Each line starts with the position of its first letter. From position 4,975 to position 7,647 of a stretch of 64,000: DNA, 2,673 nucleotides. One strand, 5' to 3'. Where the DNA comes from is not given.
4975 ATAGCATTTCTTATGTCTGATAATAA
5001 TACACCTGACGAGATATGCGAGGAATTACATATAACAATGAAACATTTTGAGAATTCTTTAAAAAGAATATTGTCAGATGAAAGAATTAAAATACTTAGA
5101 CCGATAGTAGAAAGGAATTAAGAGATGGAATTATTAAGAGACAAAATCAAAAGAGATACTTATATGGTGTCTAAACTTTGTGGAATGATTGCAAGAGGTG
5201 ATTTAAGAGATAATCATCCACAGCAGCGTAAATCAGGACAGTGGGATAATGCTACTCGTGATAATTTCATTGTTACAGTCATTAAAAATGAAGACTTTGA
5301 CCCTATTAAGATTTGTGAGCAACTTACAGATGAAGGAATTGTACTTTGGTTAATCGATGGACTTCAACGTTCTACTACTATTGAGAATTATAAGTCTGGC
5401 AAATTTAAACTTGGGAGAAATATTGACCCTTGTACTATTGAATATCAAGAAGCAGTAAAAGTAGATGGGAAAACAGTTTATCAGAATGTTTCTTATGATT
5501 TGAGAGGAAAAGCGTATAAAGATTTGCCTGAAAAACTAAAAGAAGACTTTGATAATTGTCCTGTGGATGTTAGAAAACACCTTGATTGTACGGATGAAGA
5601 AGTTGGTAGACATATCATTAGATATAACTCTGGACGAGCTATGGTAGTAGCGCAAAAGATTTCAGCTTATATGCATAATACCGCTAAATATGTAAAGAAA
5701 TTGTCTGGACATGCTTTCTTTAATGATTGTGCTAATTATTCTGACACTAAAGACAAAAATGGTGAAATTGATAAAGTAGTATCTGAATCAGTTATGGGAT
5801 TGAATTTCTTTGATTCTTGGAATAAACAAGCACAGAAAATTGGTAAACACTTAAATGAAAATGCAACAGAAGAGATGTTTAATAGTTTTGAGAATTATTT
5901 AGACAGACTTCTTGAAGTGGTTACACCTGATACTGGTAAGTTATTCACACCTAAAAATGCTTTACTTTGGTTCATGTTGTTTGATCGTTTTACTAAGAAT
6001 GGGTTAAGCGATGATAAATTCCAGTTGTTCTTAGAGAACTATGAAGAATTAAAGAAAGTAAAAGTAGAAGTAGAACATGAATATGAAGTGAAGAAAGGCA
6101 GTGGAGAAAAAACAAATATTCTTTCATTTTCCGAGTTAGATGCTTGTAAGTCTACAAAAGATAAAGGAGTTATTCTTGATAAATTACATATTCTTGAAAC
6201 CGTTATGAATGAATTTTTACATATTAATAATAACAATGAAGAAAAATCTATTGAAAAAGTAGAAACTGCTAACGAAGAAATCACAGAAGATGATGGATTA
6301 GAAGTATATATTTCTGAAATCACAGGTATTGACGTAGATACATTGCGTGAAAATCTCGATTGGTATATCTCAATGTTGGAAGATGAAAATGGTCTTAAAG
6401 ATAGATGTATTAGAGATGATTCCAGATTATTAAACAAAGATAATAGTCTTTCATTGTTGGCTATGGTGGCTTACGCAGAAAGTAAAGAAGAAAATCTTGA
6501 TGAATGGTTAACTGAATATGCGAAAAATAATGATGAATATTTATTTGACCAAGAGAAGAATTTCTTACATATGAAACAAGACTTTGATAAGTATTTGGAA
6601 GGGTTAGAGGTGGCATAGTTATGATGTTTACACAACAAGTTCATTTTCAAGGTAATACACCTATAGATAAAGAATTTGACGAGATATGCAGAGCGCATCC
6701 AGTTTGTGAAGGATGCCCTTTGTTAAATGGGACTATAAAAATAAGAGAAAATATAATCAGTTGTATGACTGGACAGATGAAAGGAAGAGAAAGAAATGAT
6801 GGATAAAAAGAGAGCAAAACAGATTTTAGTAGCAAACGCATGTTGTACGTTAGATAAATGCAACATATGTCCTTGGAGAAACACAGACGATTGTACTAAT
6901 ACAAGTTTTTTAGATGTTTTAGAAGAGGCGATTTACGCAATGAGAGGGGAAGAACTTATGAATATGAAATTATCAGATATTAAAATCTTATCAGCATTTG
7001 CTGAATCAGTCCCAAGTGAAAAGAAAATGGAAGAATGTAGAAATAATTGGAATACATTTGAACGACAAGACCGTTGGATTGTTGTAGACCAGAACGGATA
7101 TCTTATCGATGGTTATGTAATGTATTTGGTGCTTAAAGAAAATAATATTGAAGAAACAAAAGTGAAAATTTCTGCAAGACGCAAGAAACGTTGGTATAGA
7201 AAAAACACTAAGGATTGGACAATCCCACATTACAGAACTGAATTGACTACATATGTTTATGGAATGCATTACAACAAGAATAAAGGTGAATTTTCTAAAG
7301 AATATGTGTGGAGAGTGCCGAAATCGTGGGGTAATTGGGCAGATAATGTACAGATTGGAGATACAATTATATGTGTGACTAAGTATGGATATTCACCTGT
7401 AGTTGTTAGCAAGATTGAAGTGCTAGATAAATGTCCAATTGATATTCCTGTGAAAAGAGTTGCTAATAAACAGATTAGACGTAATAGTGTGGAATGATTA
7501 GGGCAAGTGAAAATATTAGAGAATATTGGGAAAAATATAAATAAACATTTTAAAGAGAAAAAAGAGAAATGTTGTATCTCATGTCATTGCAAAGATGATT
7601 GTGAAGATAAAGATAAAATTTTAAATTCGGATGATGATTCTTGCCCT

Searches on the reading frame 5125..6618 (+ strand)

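Call 9: search_protein_families(library=pfam, proteins=[window:5125-6618:+], max_evalue=0.01)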
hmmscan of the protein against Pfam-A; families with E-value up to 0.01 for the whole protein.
window:5125-6618:+ (497 aa): 0 families

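Call 38: search_protein_families(library=phrogs, proteins=[window:5125-6618:+], max_evalue=0.001)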
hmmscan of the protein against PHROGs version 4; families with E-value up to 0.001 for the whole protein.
window:5125-6618:+ (497 aa): 1 family
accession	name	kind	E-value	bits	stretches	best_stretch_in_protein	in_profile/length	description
phrog_2598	-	unknown function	4.3e-14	53.4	1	12-277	31-278/352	-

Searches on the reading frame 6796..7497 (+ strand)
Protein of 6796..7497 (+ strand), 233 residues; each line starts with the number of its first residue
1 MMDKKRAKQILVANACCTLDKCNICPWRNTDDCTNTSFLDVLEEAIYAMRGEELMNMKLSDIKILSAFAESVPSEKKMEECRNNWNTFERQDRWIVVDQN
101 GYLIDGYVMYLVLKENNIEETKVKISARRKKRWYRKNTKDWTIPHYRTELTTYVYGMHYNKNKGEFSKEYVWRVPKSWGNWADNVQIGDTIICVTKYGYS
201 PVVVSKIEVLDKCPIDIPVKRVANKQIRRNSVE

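Call 38: search_protein_families(library=phrogs, proteins=[window:6796-7497:+], max_evalue=0.001)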
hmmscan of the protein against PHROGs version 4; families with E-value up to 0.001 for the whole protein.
window:6796-7497:+ (233 aa): 1 family
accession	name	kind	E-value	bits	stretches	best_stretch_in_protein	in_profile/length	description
phrog_27360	-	unknown function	0.00043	20.7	1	55-125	7-84/312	-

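Call 58: search_protein_families(library=pfam, proteins=[window:6796-7497:+], max_evalue=0.01)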
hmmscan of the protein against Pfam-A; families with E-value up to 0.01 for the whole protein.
window:6796-7497:+ (233 aa): 1 family
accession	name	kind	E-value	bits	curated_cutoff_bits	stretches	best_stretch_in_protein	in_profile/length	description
PF19157.5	DUF5839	-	5.6e-06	26.8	23.7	1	154-210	6-63/83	Family of unknown function (DUF5839)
